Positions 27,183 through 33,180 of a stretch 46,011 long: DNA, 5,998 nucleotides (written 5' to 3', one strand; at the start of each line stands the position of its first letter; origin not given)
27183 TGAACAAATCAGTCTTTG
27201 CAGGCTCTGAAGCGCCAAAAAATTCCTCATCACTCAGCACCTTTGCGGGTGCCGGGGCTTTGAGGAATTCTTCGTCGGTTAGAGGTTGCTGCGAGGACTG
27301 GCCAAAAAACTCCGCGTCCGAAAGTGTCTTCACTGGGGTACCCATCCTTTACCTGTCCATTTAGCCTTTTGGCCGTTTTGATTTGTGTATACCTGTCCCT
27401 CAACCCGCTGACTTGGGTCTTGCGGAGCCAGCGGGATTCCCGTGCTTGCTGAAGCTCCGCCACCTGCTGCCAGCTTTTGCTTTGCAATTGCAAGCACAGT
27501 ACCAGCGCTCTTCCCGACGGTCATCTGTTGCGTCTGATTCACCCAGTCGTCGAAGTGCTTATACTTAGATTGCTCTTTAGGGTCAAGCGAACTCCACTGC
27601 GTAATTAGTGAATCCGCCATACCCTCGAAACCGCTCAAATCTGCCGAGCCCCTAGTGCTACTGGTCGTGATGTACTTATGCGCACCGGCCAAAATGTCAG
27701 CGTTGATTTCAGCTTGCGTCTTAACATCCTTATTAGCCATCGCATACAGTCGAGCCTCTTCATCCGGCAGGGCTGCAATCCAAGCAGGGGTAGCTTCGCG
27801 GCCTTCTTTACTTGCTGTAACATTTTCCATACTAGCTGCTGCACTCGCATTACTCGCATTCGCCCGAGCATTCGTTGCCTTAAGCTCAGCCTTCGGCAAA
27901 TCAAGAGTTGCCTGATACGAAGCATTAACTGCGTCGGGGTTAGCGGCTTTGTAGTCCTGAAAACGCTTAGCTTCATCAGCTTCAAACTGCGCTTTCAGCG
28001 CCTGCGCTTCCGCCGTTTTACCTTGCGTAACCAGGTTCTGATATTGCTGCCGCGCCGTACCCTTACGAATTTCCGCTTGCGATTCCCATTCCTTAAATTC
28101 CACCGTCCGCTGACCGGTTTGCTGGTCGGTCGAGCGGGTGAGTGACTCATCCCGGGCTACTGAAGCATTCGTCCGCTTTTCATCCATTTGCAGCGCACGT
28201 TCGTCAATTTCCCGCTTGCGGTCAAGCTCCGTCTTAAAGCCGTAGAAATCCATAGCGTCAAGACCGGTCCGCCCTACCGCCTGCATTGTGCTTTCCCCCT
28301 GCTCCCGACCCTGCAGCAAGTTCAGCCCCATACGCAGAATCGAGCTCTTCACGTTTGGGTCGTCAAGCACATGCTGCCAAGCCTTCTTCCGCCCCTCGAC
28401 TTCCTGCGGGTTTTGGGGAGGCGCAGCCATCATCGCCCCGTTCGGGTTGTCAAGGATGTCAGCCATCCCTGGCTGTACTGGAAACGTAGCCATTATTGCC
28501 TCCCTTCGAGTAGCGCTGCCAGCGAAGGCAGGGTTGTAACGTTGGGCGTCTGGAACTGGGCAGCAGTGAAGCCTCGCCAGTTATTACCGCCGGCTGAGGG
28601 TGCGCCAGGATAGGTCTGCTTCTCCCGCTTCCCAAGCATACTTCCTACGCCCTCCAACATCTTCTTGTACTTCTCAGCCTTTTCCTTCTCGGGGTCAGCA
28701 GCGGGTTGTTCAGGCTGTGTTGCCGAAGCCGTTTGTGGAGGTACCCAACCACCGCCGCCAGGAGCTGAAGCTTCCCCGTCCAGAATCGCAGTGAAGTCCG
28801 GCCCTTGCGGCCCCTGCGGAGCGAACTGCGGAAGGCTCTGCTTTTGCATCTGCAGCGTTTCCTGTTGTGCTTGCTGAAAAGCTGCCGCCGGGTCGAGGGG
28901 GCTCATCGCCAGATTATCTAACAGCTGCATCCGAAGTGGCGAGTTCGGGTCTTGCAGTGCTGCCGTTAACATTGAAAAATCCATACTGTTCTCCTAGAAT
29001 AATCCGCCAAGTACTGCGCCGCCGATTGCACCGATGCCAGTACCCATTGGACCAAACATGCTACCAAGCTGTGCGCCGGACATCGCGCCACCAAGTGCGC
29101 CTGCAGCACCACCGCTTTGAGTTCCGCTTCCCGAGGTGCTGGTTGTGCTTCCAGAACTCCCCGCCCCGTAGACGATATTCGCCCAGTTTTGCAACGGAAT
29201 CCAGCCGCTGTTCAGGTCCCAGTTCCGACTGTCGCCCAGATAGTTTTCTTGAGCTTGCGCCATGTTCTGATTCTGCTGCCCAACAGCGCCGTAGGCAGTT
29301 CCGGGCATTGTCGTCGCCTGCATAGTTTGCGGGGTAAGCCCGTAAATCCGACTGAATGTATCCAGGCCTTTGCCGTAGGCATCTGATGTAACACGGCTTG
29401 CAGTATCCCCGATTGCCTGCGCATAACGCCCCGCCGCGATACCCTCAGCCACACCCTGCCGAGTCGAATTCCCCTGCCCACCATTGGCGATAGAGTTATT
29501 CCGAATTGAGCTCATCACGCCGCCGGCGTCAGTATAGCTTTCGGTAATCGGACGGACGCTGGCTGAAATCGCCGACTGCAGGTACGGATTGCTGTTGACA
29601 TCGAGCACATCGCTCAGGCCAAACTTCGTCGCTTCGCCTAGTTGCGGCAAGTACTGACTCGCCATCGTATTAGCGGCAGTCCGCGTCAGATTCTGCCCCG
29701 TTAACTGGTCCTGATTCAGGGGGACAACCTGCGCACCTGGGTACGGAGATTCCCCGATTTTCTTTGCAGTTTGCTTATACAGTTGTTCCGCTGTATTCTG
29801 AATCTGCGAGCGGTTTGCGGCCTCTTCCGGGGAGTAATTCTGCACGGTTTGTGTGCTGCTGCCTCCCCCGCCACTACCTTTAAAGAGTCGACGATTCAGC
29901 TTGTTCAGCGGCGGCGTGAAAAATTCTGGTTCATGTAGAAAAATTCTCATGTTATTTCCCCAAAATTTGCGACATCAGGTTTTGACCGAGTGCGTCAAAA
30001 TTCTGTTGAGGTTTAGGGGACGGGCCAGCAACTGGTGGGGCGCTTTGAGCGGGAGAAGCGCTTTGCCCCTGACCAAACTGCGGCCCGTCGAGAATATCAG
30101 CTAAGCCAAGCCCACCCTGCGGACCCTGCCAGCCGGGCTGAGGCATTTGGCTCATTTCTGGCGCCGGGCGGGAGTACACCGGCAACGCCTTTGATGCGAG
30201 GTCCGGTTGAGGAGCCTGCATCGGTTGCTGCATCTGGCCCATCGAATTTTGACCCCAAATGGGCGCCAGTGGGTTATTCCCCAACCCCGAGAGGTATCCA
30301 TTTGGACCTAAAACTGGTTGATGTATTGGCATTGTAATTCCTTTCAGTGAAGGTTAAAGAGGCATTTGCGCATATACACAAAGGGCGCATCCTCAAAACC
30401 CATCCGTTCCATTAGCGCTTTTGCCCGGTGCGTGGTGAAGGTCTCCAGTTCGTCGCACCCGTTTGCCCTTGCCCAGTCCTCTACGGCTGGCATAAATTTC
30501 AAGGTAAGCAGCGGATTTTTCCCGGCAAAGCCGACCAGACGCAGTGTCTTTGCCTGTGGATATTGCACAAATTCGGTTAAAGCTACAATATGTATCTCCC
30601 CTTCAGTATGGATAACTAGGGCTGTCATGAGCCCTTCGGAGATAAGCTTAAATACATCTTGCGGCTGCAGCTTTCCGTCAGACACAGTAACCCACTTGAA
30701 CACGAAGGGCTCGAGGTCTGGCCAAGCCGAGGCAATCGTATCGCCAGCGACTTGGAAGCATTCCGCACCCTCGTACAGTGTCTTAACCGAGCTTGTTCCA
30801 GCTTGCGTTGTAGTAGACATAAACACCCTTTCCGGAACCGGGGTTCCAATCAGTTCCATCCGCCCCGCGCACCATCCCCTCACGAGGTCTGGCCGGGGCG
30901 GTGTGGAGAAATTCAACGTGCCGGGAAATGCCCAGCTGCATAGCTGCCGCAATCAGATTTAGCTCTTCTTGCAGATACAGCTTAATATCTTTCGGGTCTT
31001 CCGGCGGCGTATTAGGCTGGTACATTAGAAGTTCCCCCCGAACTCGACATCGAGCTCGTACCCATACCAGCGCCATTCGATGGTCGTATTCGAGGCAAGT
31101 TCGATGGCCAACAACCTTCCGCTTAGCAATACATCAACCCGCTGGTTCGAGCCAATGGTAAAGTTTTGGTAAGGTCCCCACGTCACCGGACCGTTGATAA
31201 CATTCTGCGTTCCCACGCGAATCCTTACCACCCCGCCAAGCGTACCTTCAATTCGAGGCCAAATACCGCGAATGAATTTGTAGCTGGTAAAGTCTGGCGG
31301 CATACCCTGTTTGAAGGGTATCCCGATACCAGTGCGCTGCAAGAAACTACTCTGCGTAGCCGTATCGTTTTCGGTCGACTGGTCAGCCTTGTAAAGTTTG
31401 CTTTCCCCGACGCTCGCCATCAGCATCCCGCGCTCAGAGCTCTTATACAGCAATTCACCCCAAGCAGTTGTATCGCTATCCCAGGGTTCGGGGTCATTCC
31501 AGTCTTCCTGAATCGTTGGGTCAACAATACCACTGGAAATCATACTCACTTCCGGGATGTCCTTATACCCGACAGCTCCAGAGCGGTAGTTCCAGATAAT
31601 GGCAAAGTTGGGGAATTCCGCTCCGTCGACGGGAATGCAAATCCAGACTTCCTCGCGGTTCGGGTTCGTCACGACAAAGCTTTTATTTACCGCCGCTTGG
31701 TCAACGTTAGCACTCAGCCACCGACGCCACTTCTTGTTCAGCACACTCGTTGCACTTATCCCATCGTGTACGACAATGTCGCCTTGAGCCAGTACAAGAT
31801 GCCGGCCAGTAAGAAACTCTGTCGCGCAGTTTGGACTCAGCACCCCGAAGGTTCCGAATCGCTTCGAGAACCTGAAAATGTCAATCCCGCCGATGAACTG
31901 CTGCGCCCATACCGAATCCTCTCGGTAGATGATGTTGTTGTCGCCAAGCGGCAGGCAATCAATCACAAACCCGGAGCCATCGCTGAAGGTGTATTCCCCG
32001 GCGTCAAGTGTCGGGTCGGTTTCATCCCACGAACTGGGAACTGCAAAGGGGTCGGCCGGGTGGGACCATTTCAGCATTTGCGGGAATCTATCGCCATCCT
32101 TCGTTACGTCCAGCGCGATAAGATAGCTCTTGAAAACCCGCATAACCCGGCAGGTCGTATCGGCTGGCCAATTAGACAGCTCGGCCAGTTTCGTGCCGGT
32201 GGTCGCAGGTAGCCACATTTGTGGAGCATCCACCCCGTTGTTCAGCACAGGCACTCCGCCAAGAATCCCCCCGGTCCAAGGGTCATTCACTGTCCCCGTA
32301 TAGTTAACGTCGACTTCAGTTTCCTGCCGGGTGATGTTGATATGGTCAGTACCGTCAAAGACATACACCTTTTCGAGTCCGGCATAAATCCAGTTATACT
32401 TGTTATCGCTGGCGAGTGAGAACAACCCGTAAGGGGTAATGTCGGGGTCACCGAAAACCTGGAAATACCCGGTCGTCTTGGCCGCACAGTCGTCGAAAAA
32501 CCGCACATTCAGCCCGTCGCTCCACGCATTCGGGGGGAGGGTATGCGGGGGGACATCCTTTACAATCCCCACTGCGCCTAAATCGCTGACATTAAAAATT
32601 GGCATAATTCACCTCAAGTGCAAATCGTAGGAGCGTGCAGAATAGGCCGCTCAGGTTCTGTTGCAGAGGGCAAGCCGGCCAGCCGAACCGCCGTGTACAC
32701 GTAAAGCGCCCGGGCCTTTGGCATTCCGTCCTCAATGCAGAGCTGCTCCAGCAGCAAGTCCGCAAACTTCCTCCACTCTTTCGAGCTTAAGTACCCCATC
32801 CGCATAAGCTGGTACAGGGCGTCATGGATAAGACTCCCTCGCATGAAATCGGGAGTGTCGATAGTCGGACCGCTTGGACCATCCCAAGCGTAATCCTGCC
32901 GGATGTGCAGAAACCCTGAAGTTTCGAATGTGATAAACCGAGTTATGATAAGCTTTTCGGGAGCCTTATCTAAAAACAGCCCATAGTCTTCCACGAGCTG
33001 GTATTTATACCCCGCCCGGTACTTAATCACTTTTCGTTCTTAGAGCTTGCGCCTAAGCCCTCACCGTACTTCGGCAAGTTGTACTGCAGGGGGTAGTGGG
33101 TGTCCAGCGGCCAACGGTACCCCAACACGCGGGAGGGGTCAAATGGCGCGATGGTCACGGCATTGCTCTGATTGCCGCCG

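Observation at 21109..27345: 2078-aa polyvalent virion protein combining a zincin motif, an ART-like domain and a membrane-insertion region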

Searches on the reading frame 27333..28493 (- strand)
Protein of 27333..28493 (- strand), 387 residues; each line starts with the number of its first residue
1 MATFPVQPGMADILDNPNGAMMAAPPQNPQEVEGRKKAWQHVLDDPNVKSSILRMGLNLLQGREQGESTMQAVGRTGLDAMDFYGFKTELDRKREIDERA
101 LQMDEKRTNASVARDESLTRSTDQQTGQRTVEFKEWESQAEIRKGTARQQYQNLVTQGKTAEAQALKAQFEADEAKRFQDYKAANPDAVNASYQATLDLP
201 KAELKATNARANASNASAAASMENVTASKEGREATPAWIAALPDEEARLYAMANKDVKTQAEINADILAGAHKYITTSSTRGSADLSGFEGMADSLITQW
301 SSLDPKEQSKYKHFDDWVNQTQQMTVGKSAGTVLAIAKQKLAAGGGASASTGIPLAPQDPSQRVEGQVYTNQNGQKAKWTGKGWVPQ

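Call 9: search_protein_families(library=phrogs, proteins=[window:27333-28493:-], max_evalue=0.001)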
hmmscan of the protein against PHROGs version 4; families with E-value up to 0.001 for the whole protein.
window:27333-28493:- (387 aa): 0 families

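Call 31: search_protein_families(library=pfam, proteins=[window:27333-28493:-], max_evalue=0.01)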
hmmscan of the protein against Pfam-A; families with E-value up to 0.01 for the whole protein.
window:27333-28493:- (387 aa): 0 families

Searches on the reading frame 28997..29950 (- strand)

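Call 9: search_protein_families(library=phrogs, proteins=[window:28997-29950:-], max_evalue=0.001)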
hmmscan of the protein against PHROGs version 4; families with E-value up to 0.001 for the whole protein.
window:28997-29950:- (318 aa): 2 families
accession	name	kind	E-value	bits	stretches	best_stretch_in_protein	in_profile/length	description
phrog_4287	-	DNA, RNA and nucleotide metabolism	9.5e-11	42.5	1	29-303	5-320/392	DNA ejection protein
phrog_7477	-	unknown function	2.4e-10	41.4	1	117-317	115-311/313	-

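Call 31: search_protein_families(library=pfam, proteins=[window:28997-29950:-], max_evalue=0.01)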
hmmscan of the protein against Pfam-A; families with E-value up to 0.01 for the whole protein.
window:28997-29950:- (318 aa): 1 family
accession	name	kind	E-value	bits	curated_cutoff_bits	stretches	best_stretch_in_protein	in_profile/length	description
PF13441.11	Gly-zipper_YMGG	-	0.0025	17.9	28.9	1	276-317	2-41/45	YMGG-like Gly-zipper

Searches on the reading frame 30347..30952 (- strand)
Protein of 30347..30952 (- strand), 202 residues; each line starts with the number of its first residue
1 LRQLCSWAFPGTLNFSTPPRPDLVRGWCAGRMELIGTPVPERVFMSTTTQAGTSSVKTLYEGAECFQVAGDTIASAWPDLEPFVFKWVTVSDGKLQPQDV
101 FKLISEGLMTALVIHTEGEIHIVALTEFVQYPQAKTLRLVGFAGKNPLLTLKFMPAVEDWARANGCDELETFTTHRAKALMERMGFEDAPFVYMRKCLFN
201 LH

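Call 9: search_protein_families(library=phrogs, proteins=[window:30347-30952:-], max_evalue=0.001)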
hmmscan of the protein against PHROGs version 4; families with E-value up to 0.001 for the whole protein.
window:30347-30952:- (202 aa): 1 family
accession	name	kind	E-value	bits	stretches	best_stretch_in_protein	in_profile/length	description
phrog_1249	-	other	0.00032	21.5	1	156-195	113-155/180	acetyltransferase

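Call 31: search_protein_families(library=pfam, proteins=[window:30347-30952:-], max_evalue=0.01)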
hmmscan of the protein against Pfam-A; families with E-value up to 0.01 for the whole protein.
window:30347-30952:- (202 aa): 0 families

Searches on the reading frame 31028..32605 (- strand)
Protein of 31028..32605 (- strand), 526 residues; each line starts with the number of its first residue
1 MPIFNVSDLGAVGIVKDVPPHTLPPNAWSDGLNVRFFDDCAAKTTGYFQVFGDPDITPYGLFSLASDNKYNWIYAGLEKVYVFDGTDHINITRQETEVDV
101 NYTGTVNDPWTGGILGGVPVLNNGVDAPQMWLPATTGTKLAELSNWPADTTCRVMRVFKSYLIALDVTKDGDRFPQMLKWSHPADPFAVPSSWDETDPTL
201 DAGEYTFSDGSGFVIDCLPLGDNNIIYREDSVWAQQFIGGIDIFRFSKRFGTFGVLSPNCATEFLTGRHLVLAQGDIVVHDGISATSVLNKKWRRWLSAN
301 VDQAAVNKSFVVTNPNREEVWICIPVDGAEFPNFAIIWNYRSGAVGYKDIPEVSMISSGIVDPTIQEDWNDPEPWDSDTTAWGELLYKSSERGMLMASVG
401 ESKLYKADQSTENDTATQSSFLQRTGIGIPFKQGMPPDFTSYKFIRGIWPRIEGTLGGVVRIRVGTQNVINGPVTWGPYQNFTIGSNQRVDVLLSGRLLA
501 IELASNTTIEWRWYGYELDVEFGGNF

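Call 9: search_protein_families(library=phrogs, proteins=[window:31028-32605:-], max_evalue=0.001)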
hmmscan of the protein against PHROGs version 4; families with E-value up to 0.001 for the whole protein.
window:31028-32605:- (526 aa): 2 families
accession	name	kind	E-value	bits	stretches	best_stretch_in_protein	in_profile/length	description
phrog_3287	-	head and packaging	4.1e-106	356.9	1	11-525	11-523/524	virion structural protein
phrog_14417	-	tail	2.1e-19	69.8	2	202-368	667-835/1005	tail fiber protein; host specificity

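Call 31: search_protein_families(library=pfam, proteins=[window:31028-32605:-], max_evalue=0.01)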
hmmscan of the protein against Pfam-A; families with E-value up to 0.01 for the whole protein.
window:31028-32605:- (526 aa): 0 families

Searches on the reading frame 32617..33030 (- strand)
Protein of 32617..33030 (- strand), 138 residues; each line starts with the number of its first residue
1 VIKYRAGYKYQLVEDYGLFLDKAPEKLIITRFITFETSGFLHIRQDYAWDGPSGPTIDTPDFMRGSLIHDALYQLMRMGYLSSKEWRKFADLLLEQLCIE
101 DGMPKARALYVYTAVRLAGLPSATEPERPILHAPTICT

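Call 9: search_protein_families(library=phrogs, proteins=[window:32617-33030:-], max_evalue=0.001)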
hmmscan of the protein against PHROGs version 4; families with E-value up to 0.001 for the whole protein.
window:32617-33030:- (138 aa): 1 family
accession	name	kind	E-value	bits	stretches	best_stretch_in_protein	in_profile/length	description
phrog_1158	-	tail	8.4e-22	78.8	1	3-123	17-131/205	tail assembly chaperone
